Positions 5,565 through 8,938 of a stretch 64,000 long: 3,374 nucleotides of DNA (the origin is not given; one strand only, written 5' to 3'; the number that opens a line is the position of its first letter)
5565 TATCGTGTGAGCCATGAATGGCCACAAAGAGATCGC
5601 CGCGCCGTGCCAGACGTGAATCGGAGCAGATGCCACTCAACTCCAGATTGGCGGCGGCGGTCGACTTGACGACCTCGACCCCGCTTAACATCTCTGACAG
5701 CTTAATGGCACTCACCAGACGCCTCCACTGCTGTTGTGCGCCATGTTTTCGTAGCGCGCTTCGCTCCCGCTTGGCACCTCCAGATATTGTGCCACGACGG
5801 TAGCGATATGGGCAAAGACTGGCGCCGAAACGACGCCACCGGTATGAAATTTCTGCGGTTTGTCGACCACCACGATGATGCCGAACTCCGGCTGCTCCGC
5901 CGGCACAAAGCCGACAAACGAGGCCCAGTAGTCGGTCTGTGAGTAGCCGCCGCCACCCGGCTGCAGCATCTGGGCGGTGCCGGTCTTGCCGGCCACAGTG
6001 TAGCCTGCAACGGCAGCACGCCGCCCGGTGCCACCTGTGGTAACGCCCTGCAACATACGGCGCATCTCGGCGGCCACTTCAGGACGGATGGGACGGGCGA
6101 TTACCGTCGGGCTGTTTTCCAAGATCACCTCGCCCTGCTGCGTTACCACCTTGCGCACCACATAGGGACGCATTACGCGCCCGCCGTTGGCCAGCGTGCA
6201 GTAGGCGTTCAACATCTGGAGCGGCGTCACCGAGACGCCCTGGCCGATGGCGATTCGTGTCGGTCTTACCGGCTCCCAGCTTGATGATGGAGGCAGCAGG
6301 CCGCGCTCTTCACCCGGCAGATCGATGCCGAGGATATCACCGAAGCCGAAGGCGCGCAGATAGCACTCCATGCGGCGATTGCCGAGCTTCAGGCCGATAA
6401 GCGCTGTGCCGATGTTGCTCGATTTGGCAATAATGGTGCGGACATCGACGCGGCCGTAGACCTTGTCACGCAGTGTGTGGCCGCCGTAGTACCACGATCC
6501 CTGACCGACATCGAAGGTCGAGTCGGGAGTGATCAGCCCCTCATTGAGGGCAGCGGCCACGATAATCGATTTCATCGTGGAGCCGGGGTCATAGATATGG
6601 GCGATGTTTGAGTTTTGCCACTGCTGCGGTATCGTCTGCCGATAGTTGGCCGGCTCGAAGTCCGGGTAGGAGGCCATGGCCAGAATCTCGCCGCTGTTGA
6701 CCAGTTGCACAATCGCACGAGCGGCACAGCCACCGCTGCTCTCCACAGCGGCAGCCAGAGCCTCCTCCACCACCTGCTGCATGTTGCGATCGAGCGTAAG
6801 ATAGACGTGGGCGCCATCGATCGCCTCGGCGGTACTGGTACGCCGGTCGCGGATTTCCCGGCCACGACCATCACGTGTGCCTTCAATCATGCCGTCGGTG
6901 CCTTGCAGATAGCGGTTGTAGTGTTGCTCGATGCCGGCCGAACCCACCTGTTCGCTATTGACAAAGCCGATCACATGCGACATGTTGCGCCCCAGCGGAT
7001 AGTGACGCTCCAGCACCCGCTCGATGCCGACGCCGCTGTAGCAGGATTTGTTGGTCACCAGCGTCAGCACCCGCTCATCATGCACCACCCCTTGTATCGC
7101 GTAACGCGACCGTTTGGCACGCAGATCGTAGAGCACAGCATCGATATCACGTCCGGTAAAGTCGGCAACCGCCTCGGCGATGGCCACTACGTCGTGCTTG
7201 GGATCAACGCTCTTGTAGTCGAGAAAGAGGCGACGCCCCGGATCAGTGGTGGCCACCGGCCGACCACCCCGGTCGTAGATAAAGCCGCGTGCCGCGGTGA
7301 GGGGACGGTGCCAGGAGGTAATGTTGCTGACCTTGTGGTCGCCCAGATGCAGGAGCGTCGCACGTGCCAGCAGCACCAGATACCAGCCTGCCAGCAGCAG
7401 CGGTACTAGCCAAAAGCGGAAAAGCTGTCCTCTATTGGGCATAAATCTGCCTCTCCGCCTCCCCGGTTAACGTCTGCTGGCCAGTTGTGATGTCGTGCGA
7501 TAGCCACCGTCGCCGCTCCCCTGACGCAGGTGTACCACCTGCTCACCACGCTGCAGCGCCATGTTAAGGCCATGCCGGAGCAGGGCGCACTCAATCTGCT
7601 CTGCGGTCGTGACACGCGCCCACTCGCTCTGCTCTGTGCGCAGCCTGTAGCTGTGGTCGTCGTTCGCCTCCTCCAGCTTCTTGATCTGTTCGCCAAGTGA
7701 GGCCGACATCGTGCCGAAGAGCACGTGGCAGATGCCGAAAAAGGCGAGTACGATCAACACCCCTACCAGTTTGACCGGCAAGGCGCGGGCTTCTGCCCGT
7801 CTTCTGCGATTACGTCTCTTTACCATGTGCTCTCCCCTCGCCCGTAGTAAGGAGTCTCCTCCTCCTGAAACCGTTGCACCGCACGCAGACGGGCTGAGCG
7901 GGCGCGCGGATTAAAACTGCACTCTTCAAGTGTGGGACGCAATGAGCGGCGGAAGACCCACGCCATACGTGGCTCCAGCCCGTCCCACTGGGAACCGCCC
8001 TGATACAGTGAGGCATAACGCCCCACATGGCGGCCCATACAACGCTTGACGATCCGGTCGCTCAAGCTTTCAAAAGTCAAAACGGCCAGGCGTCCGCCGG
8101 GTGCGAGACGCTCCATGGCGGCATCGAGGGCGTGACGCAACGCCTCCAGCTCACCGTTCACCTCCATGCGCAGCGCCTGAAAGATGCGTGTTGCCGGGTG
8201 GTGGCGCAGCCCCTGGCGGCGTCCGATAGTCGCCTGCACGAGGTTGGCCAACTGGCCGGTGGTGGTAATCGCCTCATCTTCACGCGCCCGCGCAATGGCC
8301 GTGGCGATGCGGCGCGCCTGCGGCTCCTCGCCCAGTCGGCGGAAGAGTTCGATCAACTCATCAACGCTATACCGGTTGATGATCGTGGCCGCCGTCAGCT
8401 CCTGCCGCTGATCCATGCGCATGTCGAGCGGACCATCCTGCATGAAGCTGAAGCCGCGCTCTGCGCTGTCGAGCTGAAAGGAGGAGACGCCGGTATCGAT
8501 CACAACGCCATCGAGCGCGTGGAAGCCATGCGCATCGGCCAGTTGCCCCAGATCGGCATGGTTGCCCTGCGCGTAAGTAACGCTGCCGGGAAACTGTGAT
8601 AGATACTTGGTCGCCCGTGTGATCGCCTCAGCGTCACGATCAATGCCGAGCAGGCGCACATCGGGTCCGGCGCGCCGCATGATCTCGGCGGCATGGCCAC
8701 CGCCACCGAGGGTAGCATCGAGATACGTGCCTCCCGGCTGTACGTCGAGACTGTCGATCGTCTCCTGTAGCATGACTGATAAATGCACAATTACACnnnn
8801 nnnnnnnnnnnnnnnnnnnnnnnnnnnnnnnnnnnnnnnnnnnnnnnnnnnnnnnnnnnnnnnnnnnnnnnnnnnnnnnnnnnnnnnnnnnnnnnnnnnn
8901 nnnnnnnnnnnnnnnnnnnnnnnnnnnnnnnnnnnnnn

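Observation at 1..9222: Non-canonical dcw cluster: mraY absent between murF and murD, and a LysM lipoprotein inserted between murD and ftsW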

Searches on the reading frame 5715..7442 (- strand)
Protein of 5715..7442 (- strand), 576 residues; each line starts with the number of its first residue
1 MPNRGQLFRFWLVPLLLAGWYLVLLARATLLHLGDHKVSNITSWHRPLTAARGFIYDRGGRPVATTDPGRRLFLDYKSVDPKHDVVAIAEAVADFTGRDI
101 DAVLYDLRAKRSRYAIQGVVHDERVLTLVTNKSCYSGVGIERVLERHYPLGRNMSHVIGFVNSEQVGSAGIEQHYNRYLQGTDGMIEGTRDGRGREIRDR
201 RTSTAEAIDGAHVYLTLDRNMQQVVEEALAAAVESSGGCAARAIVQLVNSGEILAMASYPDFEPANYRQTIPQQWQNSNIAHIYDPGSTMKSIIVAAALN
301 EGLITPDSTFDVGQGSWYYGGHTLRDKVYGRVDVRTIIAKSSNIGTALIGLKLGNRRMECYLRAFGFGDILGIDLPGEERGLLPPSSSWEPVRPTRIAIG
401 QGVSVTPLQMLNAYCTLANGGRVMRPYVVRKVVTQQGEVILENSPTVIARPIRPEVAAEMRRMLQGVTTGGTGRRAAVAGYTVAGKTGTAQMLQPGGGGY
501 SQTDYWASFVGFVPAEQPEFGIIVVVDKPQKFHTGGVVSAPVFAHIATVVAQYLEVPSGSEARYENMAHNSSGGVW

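Call 5: search_protein_families(library=pfam, proteins=[window:5715-7442:-], max_evalue=0.01)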
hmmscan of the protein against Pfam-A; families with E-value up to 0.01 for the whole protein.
window:5715-7442:- (576 aa): 4 families
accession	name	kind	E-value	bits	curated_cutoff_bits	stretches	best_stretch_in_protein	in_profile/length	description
PF00905.27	Transpeptidase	-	2.3e-72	244.2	22.1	1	248-546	8-297/299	Penicillin binding protein transpeptidase domain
PF03717.20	PBP_dimer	-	3.5e-17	63.9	24.4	1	49-198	3-177/180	Penicillin-binding Protein dimerisation domain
PF21922.1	PBP_dimer_2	-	1.2e-05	25.9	27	1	145-184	24-62/83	Penicillin binding protein A dimerisation domain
PF05593.20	RHS_repeat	-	0.004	18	22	0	40-70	6-36/38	RHS Repeat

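Call 6: search_protein_families(library=ncbifam, proteins=[window:5715-7442:-], max_evalue=0.001)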
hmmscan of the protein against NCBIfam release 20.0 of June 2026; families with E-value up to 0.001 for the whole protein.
window:5715-7442:- (576 aa): 25 families
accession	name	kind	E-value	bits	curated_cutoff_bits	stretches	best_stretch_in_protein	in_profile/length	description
TIGR02214.1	spoVD_pbp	equivalog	1e-105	354.5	688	1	47-560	44-564/636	stage V sporulation protein D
TIGR03423.1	pbp2_mrdA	equivalog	6.1e-90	302.4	455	1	44-549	42-589/593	penicillin-binding protein 2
NF053573.1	PBP2_PenA_Neis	exception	6.9e-74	249.4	1105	1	14-549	41-559/572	peptidoglycan D,D-transpeptidase PBP2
NF011685.0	PRK15105.1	subfamily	1.9e-69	234.8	737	1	12-556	35-563/588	peptidoglycan glycosyltransferase FtsI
NF038271.1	strep_PBP2X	exception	1.4e-57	195.4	1050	1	47-534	68-598/750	penicillin-binding protein PBP2X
TIGR02074.1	PBP_1a_fam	subfamily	9.4e-41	140.2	508.75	1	207-551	220-533/535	PBP1A family penicillin-binding protein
NF008061.0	PRK10795.1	equivalog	1.3e-40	139.6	962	1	45-493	62-552/634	peptidoglycan DD-transpeptidase MrdA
NF051842.1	PBP4_5_Efaec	equivalog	1.1e-26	93.4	700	1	117-531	222-650/668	penicillin-binding protein PBP4(5)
NF051885.1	tranpepglycosPbpC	equivalog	3.5e-25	88.7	900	1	211-544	292-587/632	multimodular transpeptidase-transglycosylase PbpC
NF038278.1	strep_PBP2B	exception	4.2e-19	68.5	975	2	363-527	481-653/678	penicillin-binding protein PBP2B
NF038276.1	strep_PBP2A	exception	5.3e-18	64.6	1100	1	395-491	485-580/716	penicillin-binding protein PBP2A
NF033378.1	MECD_PBP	exception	4.4e-16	58.3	1450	1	157-511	254-628/678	PBP2a family beta-lactam-resistant peptidoglycan transpeptidase MecD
NF000407.1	MECC_PBP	exception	1.1e-13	50.3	1500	1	164-435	273-553/665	PBP2a family beta-lactam-resistant peptidoglycan transpeptidase MecC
NF000237.1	MECA_PBP2A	equivalog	1.3e-13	50.1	750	1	49-433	148-554/668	PBP2a family beta-lactam-resistant peptidoglycan transpeptidase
NF000406.1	MECB_PBP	exception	3e-13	49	1450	1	164-503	275-619/674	PBP2a family beta-lactam-resistant peptidoglycan transpeptidase MecB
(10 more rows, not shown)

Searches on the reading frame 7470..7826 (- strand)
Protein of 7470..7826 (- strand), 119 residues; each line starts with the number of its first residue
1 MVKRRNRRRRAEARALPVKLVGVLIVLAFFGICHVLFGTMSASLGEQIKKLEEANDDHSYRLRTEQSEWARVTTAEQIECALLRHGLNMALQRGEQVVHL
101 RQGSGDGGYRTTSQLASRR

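Call 5: search_protein_families(library=pfam, proteins=[window:7470-7826:-], max_evalue=0.01)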
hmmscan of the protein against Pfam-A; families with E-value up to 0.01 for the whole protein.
window:7470-7826:- (119 aa): 0 families

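Call 6: search_protein_families(library=ncbifam, proteins=[window:7470-7826:-], max_evalue=0.001)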
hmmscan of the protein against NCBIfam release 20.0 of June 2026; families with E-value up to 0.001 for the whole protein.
window:7470-7826:- (119 aa): 0 families

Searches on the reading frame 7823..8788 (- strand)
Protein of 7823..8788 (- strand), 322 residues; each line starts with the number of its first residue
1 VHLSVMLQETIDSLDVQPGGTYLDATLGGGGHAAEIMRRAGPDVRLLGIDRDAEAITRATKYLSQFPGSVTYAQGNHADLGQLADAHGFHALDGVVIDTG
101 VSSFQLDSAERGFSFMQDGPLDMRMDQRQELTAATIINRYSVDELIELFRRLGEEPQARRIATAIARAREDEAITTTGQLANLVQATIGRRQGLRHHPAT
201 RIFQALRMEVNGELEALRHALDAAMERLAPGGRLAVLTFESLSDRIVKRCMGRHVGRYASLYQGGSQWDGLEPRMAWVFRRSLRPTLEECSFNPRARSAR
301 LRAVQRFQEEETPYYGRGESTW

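Call 5: search_protein_families(library=pfam, proteins=[window:7823-8788:-], max_evalue=0.01)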
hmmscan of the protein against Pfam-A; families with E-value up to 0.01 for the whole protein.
window:7823-8788:- (322 aa): 5 families
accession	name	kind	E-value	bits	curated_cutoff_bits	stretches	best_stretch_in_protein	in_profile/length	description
PF01795.25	Methyltransf_5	-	8.1e-97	324.8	27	1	2-306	4-308/309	MraW methylase family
PF13847.12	Methyltransf_31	-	0.00052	20.2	27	1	19-81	4-67/145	Methyltransferase domain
PF13649.12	Methyltransf_25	-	0.00068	20.7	27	1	23-82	2-60/97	Methyltransferase domain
PF13489.12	Methyltransf_23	-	0.0035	17.5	27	0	19-66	23-61/164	Methyltransferase domain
PF08242.18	Methyltransf_12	-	0.0061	17.7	30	0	28-91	5-65/98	Methyltransferase domain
